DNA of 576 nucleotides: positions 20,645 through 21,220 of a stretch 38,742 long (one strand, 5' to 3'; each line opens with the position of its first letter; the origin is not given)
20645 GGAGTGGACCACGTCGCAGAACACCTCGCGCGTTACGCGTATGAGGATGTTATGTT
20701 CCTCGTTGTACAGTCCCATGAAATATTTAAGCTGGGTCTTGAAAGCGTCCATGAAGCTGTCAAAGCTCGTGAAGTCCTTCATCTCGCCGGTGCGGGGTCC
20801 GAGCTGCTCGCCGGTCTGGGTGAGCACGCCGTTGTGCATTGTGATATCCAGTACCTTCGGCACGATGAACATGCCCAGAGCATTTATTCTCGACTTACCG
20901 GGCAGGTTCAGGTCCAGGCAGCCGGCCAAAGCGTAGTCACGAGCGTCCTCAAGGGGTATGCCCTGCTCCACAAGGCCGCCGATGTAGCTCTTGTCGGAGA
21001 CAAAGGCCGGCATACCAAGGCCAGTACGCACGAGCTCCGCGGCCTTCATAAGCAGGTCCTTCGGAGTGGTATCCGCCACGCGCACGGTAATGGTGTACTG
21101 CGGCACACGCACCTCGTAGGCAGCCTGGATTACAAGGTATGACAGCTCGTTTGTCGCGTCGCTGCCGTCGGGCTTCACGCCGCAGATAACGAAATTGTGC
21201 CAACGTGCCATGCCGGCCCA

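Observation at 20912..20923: Atypical catalytic Cys loop G-C-L-D (Asp at Cys+2) in both GREs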

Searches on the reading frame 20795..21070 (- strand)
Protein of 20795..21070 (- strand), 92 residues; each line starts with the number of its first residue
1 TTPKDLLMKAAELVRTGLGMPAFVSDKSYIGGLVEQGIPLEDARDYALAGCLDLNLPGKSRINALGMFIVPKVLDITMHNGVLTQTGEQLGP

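Call 9: search_solved_structures(query=window:20795-21070:-, max_evalue=10, show_alignments=5)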
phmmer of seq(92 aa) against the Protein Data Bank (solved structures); distinct sequences matched with E-value up to 10: 35.
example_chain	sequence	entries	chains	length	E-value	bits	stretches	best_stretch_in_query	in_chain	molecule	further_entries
1r8w_A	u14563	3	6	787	1.4e-15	60.4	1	2-92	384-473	glycerol dehydratase | B12-independent glycerol dehydratase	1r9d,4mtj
9rco_A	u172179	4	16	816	2.3e-14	56.6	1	2-92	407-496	Glycyl radical protein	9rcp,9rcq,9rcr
8yjo_A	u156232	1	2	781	4.8e-14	55.6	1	6-81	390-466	Probable dehydratase PflD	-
5i2a_A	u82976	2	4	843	2.8e-12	49.9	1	3-81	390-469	Diol-dehydratase | Diol dehydratase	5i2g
8iof_A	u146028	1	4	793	1.6e-11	47.5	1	3-90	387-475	Benzylsuccinate synthase alpha subunit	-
7e7l_A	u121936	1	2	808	2.4e-11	47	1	7-92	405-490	Hydroxyphenylacetic acid decarboxylase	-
6vxc_A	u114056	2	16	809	7.4e-11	45.4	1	2-90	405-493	Trans-4-hydroxy-L-proline dehydratase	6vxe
8id0_A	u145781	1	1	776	1.1e-10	44.9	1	3-80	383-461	formate C-acetyltransferase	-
9r0v_A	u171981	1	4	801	1e-08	38.6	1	2-89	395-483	Choline trimethylamine-lyase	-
9ht9_A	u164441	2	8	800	1e-08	38.6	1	2-89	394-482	Choline trimethylamine-lyase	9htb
6vue_A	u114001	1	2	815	1e-08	38.5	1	2-89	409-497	Choline trimethylamine-lyase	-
5fau_A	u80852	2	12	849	1.1e-08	38.5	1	2-89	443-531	Choline trimethylamine-lyase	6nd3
5fay_A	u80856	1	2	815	1.1e-08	38.4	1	2-89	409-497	Choline trimethylamine-lyase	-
5faw_A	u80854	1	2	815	1.3e-08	38.2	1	2-89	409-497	Choline trimethylamine-lyase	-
8id1_A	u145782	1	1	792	1.5e-08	38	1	6-82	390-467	Formate C-acetyltransferase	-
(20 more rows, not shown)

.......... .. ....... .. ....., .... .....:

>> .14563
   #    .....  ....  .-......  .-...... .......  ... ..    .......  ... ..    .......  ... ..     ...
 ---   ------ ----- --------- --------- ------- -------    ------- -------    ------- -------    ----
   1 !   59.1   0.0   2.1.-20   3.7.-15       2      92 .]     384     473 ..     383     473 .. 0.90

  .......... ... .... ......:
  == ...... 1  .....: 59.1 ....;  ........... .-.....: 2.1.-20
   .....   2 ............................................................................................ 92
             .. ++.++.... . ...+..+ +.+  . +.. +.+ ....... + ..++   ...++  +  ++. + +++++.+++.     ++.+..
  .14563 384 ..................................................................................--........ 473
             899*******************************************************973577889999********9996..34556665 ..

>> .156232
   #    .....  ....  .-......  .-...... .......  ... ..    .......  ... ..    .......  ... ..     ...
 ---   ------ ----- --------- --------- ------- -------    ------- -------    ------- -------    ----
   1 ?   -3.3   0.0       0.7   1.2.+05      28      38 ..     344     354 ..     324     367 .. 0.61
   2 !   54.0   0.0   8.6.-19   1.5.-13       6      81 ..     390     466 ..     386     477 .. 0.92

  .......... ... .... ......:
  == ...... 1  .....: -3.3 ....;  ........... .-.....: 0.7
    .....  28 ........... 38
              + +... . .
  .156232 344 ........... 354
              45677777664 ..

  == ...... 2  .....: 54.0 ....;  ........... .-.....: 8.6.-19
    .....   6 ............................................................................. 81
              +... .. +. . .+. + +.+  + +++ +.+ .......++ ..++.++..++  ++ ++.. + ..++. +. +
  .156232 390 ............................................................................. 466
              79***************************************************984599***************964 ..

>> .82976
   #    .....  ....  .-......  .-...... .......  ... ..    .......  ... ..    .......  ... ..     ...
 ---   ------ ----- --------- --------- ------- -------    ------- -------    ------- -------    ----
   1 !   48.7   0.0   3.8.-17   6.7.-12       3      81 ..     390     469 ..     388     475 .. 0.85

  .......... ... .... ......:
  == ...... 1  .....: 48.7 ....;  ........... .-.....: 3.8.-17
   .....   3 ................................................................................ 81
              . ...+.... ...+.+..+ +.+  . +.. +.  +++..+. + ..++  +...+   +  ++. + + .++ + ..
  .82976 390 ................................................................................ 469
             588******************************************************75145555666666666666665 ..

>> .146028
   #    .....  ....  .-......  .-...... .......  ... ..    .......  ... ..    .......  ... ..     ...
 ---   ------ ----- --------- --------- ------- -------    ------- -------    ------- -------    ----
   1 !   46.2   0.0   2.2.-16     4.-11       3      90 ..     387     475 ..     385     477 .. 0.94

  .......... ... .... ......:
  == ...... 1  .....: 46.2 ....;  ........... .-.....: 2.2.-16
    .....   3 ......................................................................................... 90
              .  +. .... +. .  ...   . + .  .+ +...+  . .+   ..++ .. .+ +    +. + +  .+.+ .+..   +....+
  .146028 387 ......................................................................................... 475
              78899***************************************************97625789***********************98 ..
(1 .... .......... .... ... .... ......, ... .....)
